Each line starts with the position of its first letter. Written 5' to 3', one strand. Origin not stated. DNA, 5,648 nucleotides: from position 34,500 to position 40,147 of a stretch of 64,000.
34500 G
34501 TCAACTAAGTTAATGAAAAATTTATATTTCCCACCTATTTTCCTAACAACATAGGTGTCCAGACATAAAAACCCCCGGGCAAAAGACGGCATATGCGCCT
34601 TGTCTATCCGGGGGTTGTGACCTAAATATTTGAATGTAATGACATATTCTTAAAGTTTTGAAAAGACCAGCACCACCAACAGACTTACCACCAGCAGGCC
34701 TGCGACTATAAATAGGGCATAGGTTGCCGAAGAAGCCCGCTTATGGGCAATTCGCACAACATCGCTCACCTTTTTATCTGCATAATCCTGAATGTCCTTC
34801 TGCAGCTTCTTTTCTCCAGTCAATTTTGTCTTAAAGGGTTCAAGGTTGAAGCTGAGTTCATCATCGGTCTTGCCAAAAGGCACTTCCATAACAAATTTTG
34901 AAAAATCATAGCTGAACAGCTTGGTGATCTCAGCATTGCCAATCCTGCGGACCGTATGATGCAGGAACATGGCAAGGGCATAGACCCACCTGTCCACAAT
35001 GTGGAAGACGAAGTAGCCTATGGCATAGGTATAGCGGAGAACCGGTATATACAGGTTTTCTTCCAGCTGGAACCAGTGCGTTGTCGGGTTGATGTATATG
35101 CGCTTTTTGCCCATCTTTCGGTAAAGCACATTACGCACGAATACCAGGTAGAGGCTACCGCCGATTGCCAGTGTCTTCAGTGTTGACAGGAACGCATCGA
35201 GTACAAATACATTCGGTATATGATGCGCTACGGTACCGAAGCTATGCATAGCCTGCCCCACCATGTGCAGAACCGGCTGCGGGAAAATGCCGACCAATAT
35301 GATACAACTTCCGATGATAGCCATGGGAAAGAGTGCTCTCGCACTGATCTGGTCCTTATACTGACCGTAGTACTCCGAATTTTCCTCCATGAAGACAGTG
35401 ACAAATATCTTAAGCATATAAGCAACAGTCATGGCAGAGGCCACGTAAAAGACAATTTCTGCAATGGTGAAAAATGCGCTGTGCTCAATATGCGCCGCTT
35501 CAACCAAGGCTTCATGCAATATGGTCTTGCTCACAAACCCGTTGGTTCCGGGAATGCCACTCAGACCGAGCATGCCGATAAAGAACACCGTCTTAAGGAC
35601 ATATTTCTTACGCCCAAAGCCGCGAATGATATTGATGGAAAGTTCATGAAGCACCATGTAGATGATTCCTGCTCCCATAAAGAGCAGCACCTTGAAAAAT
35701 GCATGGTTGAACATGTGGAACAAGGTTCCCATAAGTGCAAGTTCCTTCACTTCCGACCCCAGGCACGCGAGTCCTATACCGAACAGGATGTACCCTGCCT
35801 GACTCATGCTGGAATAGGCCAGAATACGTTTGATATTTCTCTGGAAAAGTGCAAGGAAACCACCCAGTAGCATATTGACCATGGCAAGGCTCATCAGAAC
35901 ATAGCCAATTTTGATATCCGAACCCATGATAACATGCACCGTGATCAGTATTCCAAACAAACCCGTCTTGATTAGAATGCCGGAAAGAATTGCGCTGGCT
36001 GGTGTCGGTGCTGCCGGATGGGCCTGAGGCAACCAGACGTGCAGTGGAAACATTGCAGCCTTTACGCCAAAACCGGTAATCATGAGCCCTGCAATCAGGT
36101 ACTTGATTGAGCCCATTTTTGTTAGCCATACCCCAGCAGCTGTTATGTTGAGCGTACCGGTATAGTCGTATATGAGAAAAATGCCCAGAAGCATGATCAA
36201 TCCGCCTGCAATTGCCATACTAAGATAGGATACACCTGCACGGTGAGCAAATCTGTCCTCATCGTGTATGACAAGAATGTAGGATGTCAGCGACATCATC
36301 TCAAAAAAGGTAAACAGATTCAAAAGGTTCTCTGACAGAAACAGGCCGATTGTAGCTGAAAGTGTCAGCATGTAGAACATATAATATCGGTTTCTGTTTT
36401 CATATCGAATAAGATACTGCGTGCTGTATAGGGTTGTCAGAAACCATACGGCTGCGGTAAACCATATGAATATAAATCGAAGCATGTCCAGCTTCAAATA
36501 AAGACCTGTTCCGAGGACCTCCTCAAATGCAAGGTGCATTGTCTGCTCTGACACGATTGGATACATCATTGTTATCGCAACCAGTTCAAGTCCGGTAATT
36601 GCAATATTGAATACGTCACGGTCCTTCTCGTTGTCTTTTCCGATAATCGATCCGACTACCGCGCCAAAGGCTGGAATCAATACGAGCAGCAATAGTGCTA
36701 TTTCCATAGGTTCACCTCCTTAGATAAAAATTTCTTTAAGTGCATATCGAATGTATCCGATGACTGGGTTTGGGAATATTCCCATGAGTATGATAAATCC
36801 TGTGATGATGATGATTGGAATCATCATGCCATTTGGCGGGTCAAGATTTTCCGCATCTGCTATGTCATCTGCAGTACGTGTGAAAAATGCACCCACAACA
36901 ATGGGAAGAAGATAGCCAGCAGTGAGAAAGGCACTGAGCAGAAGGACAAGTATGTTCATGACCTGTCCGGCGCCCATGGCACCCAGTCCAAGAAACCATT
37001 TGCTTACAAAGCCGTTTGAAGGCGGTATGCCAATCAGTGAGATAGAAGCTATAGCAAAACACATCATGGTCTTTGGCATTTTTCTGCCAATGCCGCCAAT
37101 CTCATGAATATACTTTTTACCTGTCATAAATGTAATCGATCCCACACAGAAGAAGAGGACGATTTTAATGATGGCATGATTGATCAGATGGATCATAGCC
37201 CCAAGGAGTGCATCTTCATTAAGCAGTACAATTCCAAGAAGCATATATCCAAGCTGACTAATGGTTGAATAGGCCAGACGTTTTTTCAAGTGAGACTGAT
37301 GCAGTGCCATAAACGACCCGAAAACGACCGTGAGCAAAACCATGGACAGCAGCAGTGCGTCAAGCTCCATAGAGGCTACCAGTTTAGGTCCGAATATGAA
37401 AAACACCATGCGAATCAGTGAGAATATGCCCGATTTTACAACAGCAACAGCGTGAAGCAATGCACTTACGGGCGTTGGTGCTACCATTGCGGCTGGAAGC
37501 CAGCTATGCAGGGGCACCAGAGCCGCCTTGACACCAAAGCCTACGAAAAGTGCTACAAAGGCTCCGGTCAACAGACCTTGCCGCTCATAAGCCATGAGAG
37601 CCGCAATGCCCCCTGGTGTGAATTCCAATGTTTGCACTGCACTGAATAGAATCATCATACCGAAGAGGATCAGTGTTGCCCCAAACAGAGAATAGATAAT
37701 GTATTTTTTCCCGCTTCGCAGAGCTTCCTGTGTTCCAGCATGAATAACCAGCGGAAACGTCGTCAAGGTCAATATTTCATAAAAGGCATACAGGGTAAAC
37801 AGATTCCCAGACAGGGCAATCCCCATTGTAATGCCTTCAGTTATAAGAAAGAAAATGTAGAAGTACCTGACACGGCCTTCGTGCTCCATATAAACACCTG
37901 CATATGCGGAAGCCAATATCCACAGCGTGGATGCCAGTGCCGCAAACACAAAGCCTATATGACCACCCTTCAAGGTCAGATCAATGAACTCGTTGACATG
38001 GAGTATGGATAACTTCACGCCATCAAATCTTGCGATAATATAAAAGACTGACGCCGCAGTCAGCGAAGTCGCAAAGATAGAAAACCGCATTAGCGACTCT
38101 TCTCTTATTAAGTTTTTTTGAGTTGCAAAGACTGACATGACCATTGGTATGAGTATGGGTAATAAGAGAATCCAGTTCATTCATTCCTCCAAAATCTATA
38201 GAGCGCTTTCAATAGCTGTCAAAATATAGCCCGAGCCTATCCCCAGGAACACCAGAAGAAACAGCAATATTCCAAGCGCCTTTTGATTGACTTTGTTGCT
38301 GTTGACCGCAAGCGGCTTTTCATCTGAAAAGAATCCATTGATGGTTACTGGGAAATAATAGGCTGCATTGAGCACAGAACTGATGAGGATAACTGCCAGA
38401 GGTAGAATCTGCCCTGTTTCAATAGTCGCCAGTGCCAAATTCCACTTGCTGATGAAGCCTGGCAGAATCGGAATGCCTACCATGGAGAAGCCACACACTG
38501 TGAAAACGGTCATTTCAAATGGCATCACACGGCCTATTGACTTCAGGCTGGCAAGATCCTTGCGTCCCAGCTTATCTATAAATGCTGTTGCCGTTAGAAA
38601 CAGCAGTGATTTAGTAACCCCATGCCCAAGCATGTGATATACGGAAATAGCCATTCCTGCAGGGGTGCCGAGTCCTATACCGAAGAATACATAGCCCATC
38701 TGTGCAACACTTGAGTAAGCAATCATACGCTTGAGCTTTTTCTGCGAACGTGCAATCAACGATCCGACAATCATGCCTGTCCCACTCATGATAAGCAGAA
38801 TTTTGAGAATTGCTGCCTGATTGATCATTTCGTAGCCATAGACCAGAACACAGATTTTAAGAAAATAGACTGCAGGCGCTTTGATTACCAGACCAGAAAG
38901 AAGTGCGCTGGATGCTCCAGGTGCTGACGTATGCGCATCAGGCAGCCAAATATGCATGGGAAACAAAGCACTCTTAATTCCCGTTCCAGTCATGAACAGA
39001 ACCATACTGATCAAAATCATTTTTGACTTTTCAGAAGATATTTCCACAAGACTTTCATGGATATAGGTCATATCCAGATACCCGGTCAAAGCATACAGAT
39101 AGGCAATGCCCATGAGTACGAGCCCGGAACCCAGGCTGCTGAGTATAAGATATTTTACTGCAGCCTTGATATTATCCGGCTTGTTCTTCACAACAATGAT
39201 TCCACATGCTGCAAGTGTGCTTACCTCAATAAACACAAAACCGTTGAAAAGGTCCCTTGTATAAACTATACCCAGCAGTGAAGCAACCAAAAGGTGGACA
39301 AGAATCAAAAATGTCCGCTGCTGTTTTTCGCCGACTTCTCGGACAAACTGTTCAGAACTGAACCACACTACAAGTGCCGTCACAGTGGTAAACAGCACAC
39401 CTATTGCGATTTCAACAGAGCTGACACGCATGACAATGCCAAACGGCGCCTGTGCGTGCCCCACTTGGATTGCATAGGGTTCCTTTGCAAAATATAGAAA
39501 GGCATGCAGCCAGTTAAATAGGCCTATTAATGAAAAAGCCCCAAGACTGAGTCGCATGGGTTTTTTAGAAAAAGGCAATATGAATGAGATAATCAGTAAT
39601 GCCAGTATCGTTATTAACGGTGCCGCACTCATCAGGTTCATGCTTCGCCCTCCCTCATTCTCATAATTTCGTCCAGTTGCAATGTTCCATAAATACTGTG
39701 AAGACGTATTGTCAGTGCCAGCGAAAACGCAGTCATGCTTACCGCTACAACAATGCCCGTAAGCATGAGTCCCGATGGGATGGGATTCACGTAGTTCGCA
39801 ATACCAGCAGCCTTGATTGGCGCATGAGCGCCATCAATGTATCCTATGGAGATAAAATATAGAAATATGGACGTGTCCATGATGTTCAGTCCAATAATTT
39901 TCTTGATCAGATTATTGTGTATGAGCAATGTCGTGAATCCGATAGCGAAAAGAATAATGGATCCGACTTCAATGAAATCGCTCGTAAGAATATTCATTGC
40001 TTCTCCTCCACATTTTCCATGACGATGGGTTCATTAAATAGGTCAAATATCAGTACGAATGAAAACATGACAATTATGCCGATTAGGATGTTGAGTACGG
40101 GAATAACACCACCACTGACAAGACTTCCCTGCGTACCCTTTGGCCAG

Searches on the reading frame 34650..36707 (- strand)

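Call 5: search_protein_families(library=pfam, proteins=[window:34650-36707:-])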
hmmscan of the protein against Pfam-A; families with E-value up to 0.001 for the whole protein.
window:34650-36707:- (685 aa): 1 family
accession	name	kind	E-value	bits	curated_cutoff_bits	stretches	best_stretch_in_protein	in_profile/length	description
PF00361.26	Proton_antipo_M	-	1.9e-61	208.3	21.5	1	125-415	1-289/294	NADH:quinone oxidoreductase/Mrp antiporter, TM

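Call 14: search_protein_families(library=ncbifam, proteins=[window:34650-36707:-], max_evalue=0.01)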
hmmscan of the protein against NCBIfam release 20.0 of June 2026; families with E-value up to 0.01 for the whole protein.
window:34650-36707:- (685 aa): 75 families (the best 25 are shown)
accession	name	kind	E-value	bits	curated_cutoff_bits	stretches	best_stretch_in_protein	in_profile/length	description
NF005086.0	PRK06521.1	equivalog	7.3e-79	265.9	667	1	7-491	10-507/669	hydrogenase 4 subunit B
NF006419.0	PRK08668.1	equivalog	9.4e-79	265.8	617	1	4-567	3-555/613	NADH dehydrogenase subunit M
NF006240.0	PRK08376.1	subfamily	2.8e-70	237.7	662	1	4-482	6-498/521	putative monovalent cation/H+ antiporter subunit D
NF009288.0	PRK12648.1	equivalog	4.3e-66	223.7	1104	1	4-489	2-485/954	monovalent cation/H+ antiporter subunit A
TIGR01972.1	NDH_I_M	subfamily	3e-65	220.8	263.8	1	6-488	2-480/486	NADH-quinone oxidoreductase subunit M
NF005561.0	PRK07234.1-1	equivalog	1.1e-64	219.2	718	1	6-445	10-445/569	putative monovalent cation/H+ antiporter subunit D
NF006418.0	PRK08667.1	equivalog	1.7e-64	218.5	794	1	5-487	6-497/644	hydrogenase membrane subunit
NF005097.0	PRK06525.1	equivalog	6e-62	209.9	430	1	4-460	4-465/480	hydrogenase 4 subunit D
NF005818.0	PRK07691.1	equivalog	7.5e-62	209.9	586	1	5-498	6-491/496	Na+/H+ antiporter subunit D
NF006236.0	PRK08375.1-1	equivalog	1.9e-58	198.7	663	1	2-484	6-489/493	putative monovalent cation/H+ antiporter subunit D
NF006241.0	PRK08377.1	equivalog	6.8e-58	196.9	645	1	6-502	6-489/494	NADH dehydrogenase subunit N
NF005140.0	PRK06589.1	equivalog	7.6e-57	193.2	470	1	5-475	13-476/489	putative monovalent cation/H+ antiporter subunit D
NF009308.0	PRK12665.1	equivalog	9.7e-57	192.7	585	1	6-445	10-444/531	Na+/H+ antiporter subunit D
NF009306.0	PRK12663.1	equivalog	1.8e-56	191.9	542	1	4-498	5-489/498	Na+/H+ antiporter subunit D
TIGR00940.1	2a6301s01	subfamily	2.4e-54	184.9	920.45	1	34-537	31-556/793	monovalent cation:proton antiporter subunit A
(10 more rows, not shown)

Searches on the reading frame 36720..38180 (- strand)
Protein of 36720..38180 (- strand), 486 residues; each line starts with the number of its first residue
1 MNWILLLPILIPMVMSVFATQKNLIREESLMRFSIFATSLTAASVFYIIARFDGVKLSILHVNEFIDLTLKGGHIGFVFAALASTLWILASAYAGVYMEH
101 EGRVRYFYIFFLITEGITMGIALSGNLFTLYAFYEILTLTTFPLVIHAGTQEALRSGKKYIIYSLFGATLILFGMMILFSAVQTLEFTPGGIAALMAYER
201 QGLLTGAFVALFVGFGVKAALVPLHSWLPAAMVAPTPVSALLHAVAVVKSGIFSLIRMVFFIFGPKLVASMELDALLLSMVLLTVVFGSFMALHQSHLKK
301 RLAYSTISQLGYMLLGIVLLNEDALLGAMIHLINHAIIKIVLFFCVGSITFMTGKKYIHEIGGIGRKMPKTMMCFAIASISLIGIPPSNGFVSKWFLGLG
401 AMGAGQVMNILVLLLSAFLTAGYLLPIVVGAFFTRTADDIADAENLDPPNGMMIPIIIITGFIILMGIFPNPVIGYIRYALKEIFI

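Call 14: search_protein_families(library=ncbifam, proteins=[window:36720-38180:-], max_evalue=0.01)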
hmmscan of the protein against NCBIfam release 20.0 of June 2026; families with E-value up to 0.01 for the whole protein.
window:36720-38180:- (486 aa): 73 families (the best 25 are shown)
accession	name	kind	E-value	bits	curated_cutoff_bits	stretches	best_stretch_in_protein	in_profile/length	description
NF006236.0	PRK08375.1-1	equivalog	5.6e-119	398.3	663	1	5-477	9-488/493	putative monovalent cation/H+ antiporter subunit D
NF005561.0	PRK07234.1-1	equivalog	8.8e-115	384.6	718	1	10-438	14-445/569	putative monovalent cation/H+ antiporter subunit D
NF005140.0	PRK06589.1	equivalog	1.5e-89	301.1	470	1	5-466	17-474/489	putative monovalent cation/H+ antiporter subunit D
NF006240.0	PRK08376.1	subfamily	1.7e-65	221.9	662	1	3-476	9-498/521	putative monovalent cation/H+ antiporter subunit D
NF006419.0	PRK08668.1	equivalog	1.9e-64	218.5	617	1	7-482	6-479/613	NADH dehydrogenase subunit M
NF009288.0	PRK12648.1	equivalog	3.3e-64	217.4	1104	1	3-476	5-477/954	monovalent cation/H+ antiporter subunit A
TIGR01972.1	NDH_I_M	subfamily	2.8e-63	214.3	263.8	1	3-484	3-482/486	NADH-quinone oxidoreductase subunit M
NF009306.0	PRK12663.1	equivalog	1.6e-62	211.9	542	1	1-481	2-478/498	Na+/H+ antiporter subunit D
NF005097.0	PRK06525.1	equivalog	6.4e-62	209.8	430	1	3-460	3-465/480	hydrogenase 4 subunit D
NF006241.0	PRK08377.1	equivalog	3.2e-60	204.6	645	1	8-485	8-478/494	NADH dehydrogenase subunit N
NF009305.0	PRK12662.1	equivalog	3.6e-60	204.1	700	1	6-474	7-480/492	putative monovalent cation/H+ antiporter subunit D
NF005818.0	PRK07691.1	equivalog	1.1e-58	199.4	586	1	1-482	2-481/496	Na+/H+ antiporter subunit D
NF009284.0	PRK12644.1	equivalog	3e-56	191.1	962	1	13-477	9-478/975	Na+/H+ antiporter subunit A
NF005141.0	PRK06590.1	equivalog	4.8e-56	190.9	556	1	4-469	8-467/615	NADH-quinone oxidoreductase subunit L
NF005086.0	PRK06521.1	equivalog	3.7e-54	184.3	667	1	6-482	12-504/669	hydrogenase 4 subunit B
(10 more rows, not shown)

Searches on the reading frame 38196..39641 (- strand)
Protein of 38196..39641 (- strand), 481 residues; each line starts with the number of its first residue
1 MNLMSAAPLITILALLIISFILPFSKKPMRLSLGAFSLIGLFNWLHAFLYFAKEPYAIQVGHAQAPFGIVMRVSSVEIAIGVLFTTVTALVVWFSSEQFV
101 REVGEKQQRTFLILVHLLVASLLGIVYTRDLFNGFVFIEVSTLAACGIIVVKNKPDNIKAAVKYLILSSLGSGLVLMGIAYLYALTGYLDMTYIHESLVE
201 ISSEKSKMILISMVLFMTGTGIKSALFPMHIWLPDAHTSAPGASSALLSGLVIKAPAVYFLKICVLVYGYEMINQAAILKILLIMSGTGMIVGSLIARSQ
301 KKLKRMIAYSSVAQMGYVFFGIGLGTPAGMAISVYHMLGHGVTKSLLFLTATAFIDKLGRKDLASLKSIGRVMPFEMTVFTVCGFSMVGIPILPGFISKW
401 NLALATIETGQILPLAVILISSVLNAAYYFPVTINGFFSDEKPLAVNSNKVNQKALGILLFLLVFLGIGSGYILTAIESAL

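Call 14: search_protein_families(library=ncbifam, proteins=[window:38196-39641:-], max_evalue=0.01)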
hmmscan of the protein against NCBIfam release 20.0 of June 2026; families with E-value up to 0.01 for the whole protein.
window:38196-39641:- (481 aa): 75 families (the best 25 are shown)
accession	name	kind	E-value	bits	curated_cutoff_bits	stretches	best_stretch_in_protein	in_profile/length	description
NF006241.0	PRK08377.1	equivalog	1e-70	239.2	645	1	17-477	14-470/494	NADH dehydrogenase subunit N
NF006240.0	PRK08376.1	subfamily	1.5e-69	235.3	662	1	55-471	70-493/521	putative monovalent cation/H+ antiporter subunit D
NF006419.0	PRK08668.1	equivalog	9.2e-66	222.8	617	1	11-479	7-476/613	NADH dehydrogenase subunit M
NF009305.0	PRK12662.1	equivalog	2e-63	214.9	700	1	53-468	54-470/492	putative monovalent cation/H+ antiporter subunit D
NF009306.0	PRK12663.1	equivalog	2.4e-60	204.7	542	1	7-480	8-477/498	Na+/H+ antiporter subunit D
TIGR01770.1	NDH_I_N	subfamily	1.2e-59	202.6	332.6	1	10-469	12-467/472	NADH-quinone oxidoreductase subunit NuoN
NF005818.0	PRK07691.1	equivalog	2.5e-59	201.6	586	1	10-477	12-476/496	Na+/H+ antiporter subunit D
NF005561.0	PRK07234.1-1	equivalog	8.8e-58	196.4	718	1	53-443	58-450/569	putative monovalent cation/H+ antiporter subunit D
TIGR01972.1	NDH_I_M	subfamily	4.8e-55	187.1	263.8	1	3-480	3-478/486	NADH-quinone oxidoreductase subunit M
NF006236.0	PRK08375.1-1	equivalog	2e-54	185.3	663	1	78-462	79-467/493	putative monovalent cation/H+ antiporter subunit D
TIGR00944.1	2a6301s04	subfamily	7.7e-51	173.8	692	1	31-468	30-460/463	multicomponent K+/H+ antiporter, MrpD/PhaD subunit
NF009308.0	PRK12665.1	equivalog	1.9e-50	171.9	585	1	7-422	9-420/531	Na+/H+ antiporter subunit D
NF006237.0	PRK08375.1-2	equivalog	2.4e-50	172.1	597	1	3-411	5-385/497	putative monovalent cation/H+ antiporter subunit D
NF006238.0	PRK08375.1-4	equivalog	4.3e-50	171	626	1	56-443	58-435/531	putative monovalent cation/H+ antiporter subunit D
NF004920.0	PRK06277.1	equivalog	1.6e-47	162.4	578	1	80-469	66-460/478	energy conserving hydrogenase EhbF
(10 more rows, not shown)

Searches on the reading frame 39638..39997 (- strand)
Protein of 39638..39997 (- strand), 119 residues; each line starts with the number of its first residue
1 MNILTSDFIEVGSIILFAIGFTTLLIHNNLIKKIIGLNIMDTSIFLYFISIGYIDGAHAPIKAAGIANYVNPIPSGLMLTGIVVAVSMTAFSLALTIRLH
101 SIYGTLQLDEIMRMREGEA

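Call 5: search_protein_families(library=pfam, proteins=[window:39638-39997:-])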
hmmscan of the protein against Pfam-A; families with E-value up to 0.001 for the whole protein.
window:39638-39997:- (119 aa): 1 family
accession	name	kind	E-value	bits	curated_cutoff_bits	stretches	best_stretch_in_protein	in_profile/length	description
PF00420.29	Oxidored_q2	-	3.8e-19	68.7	26.1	1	9-115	2-94/95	NADH-ubiquinone/plastoquinone oxidoreductase chain 4L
